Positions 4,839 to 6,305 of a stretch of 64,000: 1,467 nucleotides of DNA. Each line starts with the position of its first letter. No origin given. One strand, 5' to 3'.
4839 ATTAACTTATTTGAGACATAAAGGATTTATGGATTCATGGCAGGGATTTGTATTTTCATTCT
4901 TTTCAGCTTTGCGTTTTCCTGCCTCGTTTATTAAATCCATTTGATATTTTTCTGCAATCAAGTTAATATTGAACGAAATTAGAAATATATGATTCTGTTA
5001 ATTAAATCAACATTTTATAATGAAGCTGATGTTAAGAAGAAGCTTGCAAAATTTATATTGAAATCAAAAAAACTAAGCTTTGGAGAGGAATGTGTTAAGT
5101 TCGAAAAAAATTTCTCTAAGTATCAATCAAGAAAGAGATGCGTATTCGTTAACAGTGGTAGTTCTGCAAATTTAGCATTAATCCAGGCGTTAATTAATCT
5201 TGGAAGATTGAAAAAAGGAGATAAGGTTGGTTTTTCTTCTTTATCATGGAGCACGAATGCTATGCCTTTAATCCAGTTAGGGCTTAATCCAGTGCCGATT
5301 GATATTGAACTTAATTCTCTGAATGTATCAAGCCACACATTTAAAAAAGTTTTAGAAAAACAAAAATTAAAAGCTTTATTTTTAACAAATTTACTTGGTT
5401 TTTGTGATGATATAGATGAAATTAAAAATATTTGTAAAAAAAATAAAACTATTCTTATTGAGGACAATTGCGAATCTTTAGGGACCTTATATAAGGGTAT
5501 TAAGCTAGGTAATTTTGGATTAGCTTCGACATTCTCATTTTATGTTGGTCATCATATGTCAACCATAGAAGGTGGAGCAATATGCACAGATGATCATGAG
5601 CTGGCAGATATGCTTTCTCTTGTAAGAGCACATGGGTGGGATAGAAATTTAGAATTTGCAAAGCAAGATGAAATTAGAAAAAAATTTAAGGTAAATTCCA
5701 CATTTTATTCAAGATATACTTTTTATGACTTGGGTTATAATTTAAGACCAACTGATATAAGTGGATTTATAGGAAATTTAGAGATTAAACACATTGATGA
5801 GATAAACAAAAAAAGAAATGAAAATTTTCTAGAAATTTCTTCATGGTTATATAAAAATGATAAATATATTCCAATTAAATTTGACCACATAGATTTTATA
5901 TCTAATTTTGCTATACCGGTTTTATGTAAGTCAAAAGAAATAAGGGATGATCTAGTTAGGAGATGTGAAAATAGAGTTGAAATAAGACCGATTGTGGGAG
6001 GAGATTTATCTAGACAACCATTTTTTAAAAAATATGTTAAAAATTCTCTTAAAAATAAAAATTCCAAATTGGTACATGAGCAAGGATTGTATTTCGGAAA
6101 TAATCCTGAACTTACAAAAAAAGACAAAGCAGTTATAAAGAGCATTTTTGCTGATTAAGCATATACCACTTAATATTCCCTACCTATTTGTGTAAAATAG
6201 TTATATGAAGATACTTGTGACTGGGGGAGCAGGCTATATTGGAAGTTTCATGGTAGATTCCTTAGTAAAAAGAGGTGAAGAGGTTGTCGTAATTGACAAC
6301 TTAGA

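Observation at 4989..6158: DegT-family enzyme with His replacing the Schiff-base Lys, i.e. a ColD/E1-type sugar 3-dehydratase pointing to a 3,6-dideoxyhexose in the glycan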

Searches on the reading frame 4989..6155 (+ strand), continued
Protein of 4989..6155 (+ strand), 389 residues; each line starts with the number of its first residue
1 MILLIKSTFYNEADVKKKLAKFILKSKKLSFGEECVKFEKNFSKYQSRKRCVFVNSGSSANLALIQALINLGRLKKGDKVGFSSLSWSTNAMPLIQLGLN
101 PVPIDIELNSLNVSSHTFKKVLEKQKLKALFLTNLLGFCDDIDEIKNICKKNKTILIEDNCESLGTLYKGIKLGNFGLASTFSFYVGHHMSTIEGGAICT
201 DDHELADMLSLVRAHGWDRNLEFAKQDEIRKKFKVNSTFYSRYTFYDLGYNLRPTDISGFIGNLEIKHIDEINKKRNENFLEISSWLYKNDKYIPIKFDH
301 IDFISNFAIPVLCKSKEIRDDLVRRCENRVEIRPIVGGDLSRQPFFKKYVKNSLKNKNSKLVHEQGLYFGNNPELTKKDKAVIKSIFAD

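Call 66: find_encoding_contigs(protein=P0002, flank=10000, max_places=2)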
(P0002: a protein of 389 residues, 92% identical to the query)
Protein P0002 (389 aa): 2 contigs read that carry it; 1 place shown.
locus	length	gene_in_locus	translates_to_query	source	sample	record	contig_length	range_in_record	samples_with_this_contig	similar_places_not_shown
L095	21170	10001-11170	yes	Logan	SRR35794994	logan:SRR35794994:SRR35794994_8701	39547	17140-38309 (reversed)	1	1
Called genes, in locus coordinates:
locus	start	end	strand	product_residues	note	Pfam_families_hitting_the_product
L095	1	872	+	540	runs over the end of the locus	PF13231:PMT_2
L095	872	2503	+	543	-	PF02366:PMT, PF13231:PMT_2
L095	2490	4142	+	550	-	PF02366:PMT, PF13231:PMT_2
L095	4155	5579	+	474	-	PF13231:PMT_2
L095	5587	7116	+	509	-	-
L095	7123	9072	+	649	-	-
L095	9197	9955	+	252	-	PF00535:Glycos_transf_2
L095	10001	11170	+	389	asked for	PF01041:DegT_DnrJ_EryC1, PF01053:Cys_Met_Meta_PP (weak)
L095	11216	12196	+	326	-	PF00106:adh_short (weak), PF01073:3Beta_HSD, PF01370:Epimerase, PF02719:Polysacc_synt_2, PF04321:RmlD_sub_bind, PF05368:NmrA (weak), PF13460:NAD_binding_10 (weak), PF16363:GDP_Man_Dehyd, +1 more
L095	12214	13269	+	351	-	PF13439:Glyco_transf_4, PF00534:Glycos_transf_1, PF13692:Glyco_trans_1_4, PF13524:Glyco_trans_1_2 (weak), PF20706:GT4-conflict (weak)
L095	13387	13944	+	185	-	PF00908:dTDP_sugar_isom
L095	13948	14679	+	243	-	PF00535:Glycos_transf_2, PF10111:Glyco_tranf_2_2 (weak)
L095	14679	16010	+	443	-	PF13231:PMT_2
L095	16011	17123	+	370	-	PF13439:Glyco_transf_4, PF20706:GT4-conflict, PF00534:Glycos_transf_1, PF13692:Glyco_trans_1_4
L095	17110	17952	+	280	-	PF13641:Glyco_tranf_2_3 (weak), PF00535:Glycos_transf_2, PF10111:Glyco_tranf_2_2 (weak)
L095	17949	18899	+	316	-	PF01370:Epimerase, PF02719:Polysacc_synt_2, PF01073:3Beta_HSD, PF07993:NAD_binding_4 (faint), PF13460:NAD_binding_10, PF16363:GDP_Man_Dehyd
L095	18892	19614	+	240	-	PF05148:Methyltransf_8 (weak), PF13489:Methyltransf_23, PF07021:MetW (weak), PF13847:Methyltransf_31, PF08241:Methyltransf_11, PF08242:Methyltransf_12 (weak), PF13649:Methyltransf_25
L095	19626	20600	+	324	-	PF01073:3Beta_HSD (weak), PF01370:Epimerase, PF02719:Polysacc_synt_2 (faint), PF07993:NAD_binding_4 (faint), PF16363:GDP_Man_Dehyd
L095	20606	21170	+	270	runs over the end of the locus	PF01370:Epimerase, PF16363:GDP_Man_Dehyd (faint)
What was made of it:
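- None is in the 10 kb upstream of the syntenic 92%-identical orthologue (call 66).
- Tried and rejected: The 92%-identical syntenic locus L095 shows only PMT_2-type membrane proteins upstream and no gmd (call 66).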

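Call 74: find_encoding_contigs(protein=P0121, flank=10000, max_places=1)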
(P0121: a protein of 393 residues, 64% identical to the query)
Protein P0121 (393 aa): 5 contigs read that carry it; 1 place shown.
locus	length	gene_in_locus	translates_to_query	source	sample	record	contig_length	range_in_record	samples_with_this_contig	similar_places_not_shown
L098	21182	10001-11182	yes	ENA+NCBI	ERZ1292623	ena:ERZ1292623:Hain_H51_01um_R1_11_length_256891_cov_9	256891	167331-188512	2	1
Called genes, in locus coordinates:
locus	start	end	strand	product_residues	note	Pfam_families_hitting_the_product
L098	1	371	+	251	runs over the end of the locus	PF00535:Glycos_transf_2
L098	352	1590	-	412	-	PF08421:Methyltransf_13, PF13489:Methyltransf_23, PF08241:Methyltransf_11 (weak), PF08242:Methyltransf_12, PF08484:Methyltransf_14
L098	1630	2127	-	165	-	PF18915:DUF5667 (weak)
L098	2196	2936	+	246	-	PF01209:Ubie_methyltran (weak), PF07021:MetW, PF13489:Methyltransf_23, PF13847:Methyltransf_31, PF08241:Methyltransf_11, PF08242:Methyltransf_12, PF13649:Methyltransf_25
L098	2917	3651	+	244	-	PF00535:Glycos_transf_2, PF10111:Glyco_tranf_2_2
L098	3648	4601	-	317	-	PF01073:3Beta_HSD, PF01370:Epimerase, PF02719:Polysacc_synt_2 (weak), PF04321:RmlD_sub_bind, PF05368:NmrA, PF07993:NAD_binding_4 (weak), PF13460:NAD_binding_10, PF16363:GDP_Man_Dehyd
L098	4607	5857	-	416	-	PF03721:UDPG_MGDP_dh_N, PF00984:UDPG_MGDP_dh (weak), PF03720:UDPG_MGDP_dh_C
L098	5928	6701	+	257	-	PF00535:Glycos_transf_2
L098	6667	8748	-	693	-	-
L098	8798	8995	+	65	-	-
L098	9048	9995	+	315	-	PF01073:3Beta_HSD, PF01370:Epimerase, PF02719:Polysacc_synt_2, PF04321:RmlD_sub_bind, PF05368:NmrA (weak), PF16363:GDP_Man_Dehyd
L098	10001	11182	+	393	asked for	PF01041:DegT_DnrJ_EryC1, PF01053:Cys_Met_Meta_PP (weak)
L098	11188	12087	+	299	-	-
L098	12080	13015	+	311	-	PF01370:Epimerase, PF04321:RmlD_sub_bind, PF16363:GDP_Man_Dehyd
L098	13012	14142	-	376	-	PF13439:Glyco_transf_4, PF13579:Glyco_trans_4_4 (weak), PF20706:GT4-conflict, PF00534:Glycos_transf_1, PF13692:Glyco_trans_1_4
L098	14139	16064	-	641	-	-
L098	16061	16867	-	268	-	PF00535:Glycos_transf_2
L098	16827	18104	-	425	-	PF01943:Polysacc_synt, PF13440:Polysacc_synt_3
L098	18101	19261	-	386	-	PF04188:Mannosyl_trans2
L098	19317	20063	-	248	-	PF00535:Glycos_transf_2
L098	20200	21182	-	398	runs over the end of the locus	PF13231:PMT_2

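Call 75: find_encoding_contigs(protein=P0130, flank=8000, max_places=1)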
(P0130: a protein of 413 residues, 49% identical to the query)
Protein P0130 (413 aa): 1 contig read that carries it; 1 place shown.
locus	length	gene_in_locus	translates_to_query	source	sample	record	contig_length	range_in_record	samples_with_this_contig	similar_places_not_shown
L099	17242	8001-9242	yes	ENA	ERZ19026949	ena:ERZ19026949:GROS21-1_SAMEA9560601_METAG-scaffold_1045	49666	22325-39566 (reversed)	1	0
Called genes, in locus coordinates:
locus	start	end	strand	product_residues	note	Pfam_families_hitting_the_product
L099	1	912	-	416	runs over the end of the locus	-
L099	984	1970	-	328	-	PF05065:Phage_capsid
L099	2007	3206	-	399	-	PF04586:Peptidase_S78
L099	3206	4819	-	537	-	PF04860:Phage_portal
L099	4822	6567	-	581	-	PF27249:MJ0330_N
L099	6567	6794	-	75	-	-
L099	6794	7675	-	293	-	-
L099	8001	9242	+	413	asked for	PF01041:DegT_DnrJ_EryC1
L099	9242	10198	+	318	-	PF04321:RmlD_sub_bind (weak), PF01370:Epimerase, PF16363:GDP_Man_Dehyd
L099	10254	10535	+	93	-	-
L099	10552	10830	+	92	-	-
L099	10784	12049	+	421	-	PF18723:HMUDK_hel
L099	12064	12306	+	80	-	-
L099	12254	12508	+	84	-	-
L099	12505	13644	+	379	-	PF13692:Glyco_trans_1_4, PF13524:Glyco_trans_1_2 (weak), PF00534:Glycos_transf_1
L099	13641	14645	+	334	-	-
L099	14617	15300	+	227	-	-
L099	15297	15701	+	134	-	-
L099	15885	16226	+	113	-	PF13223:DUF4031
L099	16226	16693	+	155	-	-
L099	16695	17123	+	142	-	-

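Call 76: find_encoding_contigs(protein=P0133, flank=8000, max_places=1)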
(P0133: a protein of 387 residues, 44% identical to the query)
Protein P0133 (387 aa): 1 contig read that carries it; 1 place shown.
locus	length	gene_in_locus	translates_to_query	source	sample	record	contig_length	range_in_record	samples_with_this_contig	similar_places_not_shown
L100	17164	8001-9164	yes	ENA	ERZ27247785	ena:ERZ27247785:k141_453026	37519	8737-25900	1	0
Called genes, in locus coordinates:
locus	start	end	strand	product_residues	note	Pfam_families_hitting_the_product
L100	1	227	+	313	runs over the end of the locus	-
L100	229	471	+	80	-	-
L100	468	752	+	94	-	-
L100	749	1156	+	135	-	-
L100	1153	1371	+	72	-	-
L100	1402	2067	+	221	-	-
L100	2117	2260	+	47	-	-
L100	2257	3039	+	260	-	PF13641:Glyco_tranf_2_3 (faint)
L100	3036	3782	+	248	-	-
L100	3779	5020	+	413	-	PF02310:B12-binding, PF04055:Radical_SAM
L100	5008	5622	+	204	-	PF13578:Methyltransf_24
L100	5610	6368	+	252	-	-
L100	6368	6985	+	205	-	-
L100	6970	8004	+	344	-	PF00106:adh_short (faint), PF01073:3Beta_HSD, PF01370:Epimerase, PF02719:Polysacc_synt_2 (weak), PF04321:RmlD_sub_bind, PF16363:GDP_Man_Dehyd, PF07993:NAD_binding_4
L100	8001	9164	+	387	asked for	PF01041:DegT_DnrJ_EryC1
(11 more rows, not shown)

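Call 82: search_solved_structures(query=L025:9000-10001:+, max_evalue=1e-18)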
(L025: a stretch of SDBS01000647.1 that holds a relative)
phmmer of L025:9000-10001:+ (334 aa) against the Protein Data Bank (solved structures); distinct sequences matched with E-value up to 1e-18: 23.
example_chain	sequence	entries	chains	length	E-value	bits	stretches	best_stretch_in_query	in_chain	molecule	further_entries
8du0_A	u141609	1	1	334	5.7e-26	94.9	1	79-318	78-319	GDP-L-fucose synthase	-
7ll6_A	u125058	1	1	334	7e-26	94.6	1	79-318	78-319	GDP-L-fucose synthase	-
2c59_A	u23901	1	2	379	1.1e-25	94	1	4-322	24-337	GDP-MANNOSE-3', 5'-EPIMERASE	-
2c5e_A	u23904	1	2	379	1.4e-25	93.6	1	4-322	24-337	GDP-MANNOSE-3', 5'-EPIMERASE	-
2c54_A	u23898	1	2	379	2.8e-25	92.6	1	4-322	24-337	GDP-MANNOSE-3', 5'-EPIMERASE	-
2c5a_A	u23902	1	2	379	3.8e-25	92.2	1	4-322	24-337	GDP-MANNOSE-3', 5'-EPIMERASE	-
1e6u_A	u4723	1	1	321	3.8e-25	92.2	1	77-324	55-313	GDP-FUCOSE SYNTHETASE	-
8sg0_A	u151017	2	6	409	4.3e-25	92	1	9-322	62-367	GDP-mannose 3,5-epimerase | GDP-mannose 3,5 epimerase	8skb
1bsv_A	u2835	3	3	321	6.1e-25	91.5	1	77-324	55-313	PROTEIN (GDP-FUCOSE SYNTHETASE) | GDP-FUCOSE SYNTHETASE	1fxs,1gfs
1bws_A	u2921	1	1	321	1.2e-24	90.6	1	77-324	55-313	PROTEIN (GDP-4-KETO-6-DEOXY-D-MANNOSE EPIMERASE/REDUCTASE)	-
1e7s_A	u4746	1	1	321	1.9e-24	89.9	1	77-324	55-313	GDP-FUCOSE SYNTHETASE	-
1e7q_A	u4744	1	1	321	1.9e-24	89.9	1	77-324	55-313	GDP-FUCOSE SYNTHETASE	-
8vr2_A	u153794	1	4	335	1.2e-23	87.3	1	8-323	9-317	NAD-dependent epimerase/dehydratase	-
1e7r_A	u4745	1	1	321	1.2e-23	87.2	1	77-324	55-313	GDP-FUCOSE SYNTHETASE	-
6dnt_A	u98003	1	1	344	2e-23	86.5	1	6-323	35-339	NAD-dependent epimerase/dehydratase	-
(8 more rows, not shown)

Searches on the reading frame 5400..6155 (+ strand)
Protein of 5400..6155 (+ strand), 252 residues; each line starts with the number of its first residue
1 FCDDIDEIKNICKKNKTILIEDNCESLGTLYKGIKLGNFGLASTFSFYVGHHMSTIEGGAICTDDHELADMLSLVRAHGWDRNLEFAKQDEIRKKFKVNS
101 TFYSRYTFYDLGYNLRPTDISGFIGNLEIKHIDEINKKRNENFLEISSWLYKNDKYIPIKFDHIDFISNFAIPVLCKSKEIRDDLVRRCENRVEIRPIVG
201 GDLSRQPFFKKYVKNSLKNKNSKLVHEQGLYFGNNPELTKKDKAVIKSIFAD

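Call 22: search_solved_structures(query=window:5400-6155:+, max_evalue=1e-12, show_alignments=5)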
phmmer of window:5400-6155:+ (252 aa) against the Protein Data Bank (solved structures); distinct sequences matched with E-value up to 1e-12: 12.
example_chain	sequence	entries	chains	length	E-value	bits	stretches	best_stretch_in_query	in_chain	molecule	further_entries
2gms_A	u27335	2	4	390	6.6e-33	117.4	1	4-235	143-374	Putative pyridoxamine 5-phosphate-dependent dehydrase, Wbdk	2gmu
3b8x_A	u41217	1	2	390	6.7e-32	114.1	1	4-235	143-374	Pyridoxamine 5-phosphate-dependent dehydrase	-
2r0t_A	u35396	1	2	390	1.2e-31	113.2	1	4-235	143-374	Pyridoxamine 5-phosphate-dependent dehydrase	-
3gr9_A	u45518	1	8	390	1.5e-31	112.9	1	4-235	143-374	ColD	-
3bcx_A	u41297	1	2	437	4.5e-25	91.7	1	4-241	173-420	CDP-6-deoxy-L-threo-D-glycero-4-hexulose-3-dehydrase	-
3bb8_A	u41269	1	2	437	8.2e-24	87.6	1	4-241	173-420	CDP-4-keto-6-deoxy-D-glucose-3-dehydrase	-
2fn6_A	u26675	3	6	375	1.3e-15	60.7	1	4-175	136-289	AMINOTRANSFERASE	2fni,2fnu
3frk_A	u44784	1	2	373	1.6e-14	57.1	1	4-82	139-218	QdtB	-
3bn1_A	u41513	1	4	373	5.2e-14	55.5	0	4-84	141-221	Perosamine synthetase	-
3dr7_A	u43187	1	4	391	5.9e-14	55.3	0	4-84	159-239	Putative perosamine synthetase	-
3dr4_A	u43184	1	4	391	8e-14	54.8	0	4-84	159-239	Putative perosamine synthetase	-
9wvy_A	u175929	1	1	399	9.9e-13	51.3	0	5-150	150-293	Putative NDP-4-keto-6-deoxyglucose-3-dehydratase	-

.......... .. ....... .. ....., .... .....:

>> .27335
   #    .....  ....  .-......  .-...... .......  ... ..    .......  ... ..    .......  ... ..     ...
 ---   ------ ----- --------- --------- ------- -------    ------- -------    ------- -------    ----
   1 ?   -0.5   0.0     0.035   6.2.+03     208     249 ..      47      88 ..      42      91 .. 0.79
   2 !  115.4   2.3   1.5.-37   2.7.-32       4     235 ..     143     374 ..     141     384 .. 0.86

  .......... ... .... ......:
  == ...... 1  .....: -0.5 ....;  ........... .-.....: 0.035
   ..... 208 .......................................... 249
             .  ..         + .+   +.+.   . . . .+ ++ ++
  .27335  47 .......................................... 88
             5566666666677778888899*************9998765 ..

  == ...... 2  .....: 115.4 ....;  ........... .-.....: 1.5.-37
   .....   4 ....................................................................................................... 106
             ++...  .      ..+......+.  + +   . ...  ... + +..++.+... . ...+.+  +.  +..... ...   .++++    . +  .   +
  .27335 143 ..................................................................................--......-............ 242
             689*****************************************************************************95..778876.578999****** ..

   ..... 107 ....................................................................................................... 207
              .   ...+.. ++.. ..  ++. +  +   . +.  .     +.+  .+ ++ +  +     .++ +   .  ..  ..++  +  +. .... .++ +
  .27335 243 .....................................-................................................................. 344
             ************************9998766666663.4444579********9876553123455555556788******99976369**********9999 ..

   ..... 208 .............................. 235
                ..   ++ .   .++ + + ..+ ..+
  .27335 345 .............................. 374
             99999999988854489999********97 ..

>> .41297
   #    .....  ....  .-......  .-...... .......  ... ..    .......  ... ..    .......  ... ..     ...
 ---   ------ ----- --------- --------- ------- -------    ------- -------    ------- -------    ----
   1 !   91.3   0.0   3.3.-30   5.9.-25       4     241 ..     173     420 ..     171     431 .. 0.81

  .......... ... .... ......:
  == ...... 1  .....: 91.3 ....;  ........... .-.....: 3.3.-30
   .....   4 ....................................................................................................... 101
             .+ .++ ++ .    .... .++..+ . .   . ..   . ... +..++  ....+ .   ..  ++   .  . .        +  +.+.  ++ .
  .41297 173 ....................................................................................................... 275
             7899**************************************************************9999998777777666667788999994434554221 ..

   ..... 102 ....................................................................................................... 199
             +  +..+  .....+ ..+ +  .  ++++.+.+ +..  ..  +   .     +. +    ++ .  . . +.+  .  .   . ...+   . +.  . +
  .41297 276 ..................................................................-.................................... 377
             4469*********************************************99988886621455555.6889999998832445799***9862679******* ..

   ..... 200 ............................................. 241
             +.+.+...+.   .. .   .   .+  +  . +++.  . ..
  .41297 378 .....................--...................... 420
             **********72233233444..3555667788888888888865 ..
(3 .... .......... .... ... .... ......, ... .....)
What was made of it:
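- Checked: It also aligns with the first His of the 'AHH' motif of E1 (call 22).
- The four-Cys motif region of E1 aligns to '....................', which has no Cys (call 22).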
